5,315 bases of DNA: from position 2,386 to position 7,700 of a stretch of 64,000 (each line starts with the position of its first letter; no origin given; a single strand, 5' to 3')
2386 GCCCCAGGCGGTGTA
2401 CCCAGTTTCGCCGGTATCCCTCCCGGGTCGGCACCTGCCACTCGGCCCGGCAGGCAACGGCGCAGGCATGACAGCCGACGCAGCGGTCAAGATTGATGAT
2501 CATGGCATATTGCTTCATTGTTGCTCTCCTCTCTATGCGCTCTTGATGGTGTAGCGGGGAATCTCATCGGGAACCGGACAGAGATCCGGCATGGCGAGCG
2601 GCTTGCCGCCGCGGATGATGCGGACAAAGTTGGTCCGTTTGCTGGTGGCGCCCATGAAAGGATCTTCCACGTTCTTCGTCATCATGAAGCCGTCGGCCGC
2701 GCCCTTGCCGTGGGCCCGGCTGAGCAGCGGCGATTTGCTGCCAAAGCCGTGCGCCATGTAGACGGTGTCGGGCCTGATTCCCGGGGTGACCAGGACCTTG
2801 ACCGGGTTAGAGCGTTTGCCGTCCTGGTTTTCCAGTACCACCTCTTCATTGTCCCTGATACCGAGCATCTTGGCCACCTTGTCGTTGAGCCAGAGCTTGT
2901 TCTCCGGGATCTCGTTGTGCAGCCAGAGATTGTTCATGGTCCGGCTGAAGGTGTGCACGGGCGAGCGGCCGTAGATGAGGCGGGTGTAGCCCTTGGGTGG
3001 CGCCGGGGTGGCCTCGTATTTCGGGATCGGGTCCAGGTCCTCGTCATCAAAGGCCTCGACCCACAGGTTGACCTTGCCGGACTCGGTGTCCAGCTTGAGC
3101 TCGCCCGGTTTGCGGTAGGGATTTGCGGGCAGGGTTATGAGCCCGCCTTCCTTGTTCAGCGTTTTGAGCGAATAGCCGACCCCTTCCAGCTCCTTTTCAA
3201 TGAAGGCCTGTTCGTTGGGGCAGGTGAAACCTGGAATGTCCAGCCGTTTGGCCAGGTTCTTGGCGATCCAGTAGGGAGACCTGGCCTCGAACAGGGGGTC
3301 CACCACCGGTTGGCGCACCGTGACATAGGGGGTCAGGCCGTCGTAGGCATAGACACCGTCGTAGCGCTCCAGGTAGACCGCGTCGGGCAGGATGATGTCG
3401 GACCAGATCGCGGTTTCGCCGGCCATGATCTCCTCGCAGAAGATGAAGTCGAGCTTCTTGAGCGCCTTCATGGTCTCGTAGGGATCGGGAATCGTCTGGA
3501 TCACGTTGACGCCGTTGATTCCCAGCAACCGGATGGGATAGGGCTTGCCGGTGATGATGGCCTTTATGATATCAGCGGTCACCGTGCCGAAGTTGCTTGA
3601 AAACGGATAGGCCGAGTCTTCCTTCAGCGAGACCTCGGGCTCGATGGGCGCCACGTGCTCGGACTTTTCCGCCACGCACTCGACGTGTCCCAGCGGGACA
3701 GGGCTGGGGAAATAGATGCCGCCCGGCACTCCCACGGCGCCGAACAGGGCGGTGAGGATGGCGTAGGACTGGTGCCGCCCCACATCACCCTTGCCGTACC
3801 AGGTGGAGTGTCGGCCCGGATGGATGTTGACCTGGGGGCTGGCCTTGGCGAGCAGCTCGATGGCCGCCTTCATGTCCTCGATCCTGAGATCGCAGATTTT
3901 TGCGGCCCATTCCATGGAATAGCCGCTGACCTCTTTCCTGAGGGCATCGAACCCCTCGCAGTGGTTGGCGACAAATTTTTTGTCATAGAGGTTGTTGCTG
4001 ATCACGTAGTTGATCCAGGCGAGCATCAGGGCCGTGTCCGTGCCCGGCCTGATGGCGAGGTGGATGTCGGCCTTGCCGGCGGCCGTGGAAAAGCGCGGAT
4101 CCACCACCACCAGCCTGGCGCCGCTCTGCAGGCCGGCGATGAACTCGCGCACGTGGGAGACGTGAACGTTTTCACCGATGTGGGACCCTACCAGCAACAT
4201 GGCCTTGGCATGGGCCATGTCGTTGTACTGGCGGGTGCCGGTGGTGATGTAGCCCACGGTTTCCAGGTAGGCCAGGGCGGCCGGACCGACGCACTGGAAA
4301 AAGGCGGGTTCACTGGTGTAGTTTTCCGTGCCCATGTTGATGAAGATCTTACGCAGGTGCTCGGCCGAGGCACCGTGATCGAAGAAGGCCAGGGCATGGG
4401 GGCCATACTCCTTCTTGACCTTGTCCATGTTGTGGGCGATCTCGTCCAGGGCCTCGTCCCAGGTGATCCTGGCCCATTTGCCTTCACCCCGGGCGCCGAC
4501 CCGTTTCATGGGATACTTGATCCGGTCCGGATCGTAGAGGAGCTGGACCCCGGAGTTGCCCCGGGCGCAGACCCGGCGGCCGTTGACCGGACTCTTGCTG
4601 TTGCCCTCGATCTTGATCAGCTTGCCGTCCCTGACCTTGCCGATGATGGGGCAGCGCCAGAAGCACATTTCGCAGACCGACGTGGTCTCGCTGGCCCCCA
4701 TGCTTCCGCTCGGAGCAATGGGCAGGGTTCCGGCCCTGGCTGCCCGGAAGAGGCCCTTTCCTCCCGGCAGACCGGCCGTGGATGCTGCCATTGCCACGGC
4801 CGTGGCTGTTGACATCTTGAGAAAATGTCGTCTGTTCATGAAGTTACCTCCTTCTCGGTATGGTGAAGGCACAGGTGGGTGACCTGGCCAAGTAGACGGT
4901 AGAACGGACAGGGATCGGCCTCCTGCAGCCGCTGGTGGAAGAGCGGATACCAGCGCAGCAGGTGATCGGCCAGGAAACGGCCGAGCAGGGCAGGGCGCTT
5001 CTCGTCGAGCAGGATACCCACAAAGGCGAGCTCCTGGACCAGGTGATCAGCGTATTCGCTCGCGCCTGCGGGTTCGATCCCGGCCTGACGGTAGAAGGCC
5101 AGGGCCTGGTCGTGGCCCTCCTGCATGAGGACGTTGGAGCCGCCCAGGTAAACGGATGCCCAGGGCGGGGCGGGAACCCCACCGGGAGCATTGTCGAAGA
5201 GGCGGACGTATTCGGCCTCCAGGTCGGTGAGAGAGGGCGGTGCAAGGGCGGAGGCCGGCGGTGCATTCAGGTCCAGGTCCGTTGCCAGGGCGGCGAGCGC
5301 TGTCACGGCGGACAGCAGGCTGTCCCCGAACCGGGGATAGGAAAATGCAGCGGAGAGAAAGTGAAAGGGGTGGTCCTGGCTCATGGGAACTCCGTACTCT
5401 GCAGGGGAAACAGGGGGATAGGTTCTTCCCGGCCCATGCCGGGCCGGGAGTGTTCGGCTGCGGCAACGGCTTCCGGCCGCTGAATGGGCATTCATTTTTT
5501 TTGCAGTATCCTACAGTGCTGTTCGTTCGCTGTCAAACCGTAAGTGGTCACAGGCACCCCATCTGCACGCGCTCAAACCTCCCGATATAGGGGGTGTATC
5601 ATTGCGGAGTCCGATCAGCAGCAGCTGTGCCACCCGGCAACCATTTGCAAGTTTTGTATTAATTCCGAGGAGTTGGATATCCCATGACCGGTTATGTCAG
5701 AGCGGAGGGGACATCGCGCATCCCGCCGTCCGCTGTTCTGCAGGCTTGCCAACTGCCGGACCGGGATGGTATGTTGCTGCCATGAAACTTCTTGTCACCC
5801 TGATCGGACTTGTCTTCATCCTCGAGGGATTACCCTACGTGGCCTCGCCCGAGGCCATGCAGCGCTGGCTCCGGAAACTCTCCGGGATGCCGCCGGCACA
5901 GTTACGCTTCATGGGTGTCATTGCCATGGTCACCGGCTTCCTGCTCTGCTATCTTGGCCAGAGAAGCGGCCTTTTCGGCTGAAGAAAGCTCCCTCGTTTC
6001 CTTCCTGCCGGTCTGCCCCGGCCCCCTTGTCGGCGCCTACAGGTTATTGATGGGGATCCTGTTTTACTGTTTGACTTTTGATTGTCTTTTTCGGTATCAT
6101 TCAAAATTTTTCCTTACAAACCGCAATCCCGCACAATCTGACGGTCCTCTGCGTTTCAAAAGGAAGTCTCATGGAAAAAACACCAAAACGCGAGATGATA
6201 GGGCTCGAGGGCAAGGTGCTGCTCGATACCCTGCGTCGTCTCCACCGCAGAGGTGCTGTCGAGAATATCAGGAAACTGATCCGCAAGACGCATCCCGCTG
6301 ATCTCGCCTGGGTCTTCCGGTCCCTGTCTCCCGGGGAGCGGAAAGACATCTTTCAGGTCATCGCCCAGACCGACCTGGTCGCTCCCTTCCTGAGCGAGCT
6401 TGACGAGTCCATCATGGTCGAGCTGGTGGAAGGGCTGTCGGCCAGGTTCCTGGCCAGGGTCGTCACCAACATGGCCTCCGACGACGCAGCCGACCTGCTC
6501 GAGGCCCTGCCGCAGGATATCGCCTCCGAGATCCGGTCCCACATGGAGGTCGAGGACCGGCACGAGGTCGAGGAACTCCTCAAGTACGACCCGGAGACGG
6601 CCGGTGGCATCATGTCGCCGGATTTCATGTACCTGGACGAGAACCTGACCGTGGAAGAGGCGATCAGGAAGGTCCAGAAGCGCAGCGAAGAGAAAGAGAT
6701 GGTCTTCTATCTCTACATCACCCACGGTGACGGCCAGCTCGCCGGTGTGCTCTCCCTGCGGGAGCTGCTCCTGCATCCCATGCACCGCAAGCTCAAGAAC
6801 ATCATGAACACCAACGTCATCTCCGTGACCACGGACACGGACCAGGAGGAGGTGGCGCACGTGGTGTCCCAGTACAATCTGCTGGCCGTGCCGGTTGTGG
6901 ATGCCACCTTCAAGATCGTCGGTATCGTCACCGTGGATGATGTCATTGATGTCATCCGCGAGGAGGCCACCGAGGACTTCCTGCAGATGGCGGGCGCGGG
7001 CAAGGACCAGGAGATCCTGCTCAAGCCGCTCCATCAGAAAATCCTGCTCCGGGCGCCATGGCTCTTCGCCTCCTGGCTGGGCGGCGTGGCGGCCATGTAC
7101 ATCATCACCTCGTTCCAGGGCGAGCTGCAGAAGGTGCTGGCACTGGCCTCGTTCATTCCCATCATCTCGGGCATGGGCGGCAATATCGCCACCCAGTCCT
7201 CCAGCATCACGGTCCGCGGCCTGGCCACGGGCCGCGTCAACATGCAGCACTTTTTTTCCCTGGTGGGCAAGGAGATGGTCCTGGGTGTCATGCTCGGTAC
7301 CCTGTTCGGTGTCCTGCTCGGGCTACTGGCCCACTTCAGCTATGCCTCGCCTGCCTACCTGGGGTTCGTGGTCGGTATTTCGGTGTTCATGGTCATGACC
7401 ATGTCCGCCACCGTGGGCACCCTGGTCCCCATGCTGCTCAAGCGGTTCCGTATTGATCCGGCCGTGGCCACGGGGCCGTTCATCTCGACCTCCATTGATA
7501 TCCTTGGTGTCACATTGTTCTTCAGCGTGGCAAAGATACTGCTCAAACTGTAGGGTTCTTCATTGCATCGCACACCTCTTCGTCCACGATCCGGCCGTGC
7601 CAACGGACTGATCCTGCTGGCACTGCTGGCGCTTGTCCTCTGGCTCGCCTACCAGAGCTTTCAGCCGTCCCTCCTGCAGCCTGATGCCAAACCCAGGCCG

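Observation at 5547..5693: ~150-bp dispersed intergenic element duplicated 42 kb away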

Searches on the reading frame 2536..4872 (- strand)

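Call 69: search_protein_families(library=pfam, proteins=[window:2536-4872:-], max_evalue=0.00001)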
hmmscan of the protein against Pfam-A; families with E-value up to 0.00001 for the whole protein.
window:2536-4872:- (779 aa): 3 families
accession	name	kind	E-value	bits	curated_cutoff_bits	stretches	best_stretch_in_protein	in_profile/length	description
PF00384.28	Molybdopterin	-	2.3e-42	145.7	24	1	117-543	1-353/353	Molybdopterin oxidoreductase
PF01568.27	Molydop_binding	-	1.1e-13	51.6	26.8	1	631-712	2-82/110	Molydopterin dinucleotide binding domain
PF04879.21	Molybdop_Fe4S4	-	6.7e-13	48.8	22.7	1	62-113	3-54/55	Molybdopterin oxidoreductase Fe4S4 domain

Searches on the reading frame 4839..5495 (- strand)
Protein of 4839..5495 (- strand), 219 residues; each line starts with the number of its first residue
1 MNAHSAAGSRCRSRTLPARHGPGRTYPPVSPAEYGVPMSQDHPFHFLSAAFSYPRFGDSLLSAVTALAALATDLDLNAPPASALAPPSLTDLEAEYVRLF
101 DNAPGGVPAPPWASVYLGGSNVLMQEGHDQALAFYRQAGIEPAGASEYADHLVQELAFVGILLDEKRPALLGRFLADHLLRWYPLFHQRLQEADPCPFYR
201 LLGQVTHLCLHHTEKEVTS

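Call 63: find_encoding_contigs(protein=window:4839-5495:-, flank=1000, max_places=3)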
Protein window:4839-5495:- (219 aa): no gene with exactly this product is on record in the collection.

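Call 69: search_protein_families(library=pfam, proteins=[window:4839-5495:-], max_evalue=0.00001)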
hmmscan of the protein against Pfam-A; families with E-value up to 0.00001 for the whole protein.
window:4839-5495:- (219 aa): 1 family
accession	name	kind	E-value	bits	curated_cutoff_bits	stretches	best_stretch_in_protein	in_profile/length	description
PF02613.20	Nitrate_red_del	-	7.9e-24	84.7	22.2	1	70-187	15-135/136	Nitrate reductase delta subunit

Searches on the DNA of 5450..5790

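Call 58: search_rna_families(source=window, start=5450, end=5790, threshold=evalue, max_evalue=1)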
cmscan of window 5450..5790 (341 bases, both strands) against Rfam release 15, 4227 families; matches with E-value up to 1: 0.
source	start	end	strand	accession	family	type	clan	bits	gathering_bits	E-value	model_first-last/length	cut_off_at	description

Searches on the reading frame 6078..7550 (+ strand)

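Call 69: search_protein_families(library=pfam, proteins=[window:6078-7550:+], max_evalue=0.00001)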
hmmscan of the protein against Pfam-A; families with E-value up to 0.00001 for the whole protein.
window:6078-7550:+ (491 aa): 3 families
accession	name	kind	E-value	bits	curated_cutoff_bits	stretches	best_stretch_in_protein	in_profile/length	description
PF01769.21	MgtE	-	1.4e-33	116.3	27.6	1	360-484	1-125/125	Divalent cation transporter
PF03448.22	MgtE_N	-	4.8e-23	82.1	25.9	1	72-173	2-102/102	MgtE intracellular N domain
PF00571.33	CBS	-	3.7e-20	72.4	24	2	240-294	2-56/57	CBS domain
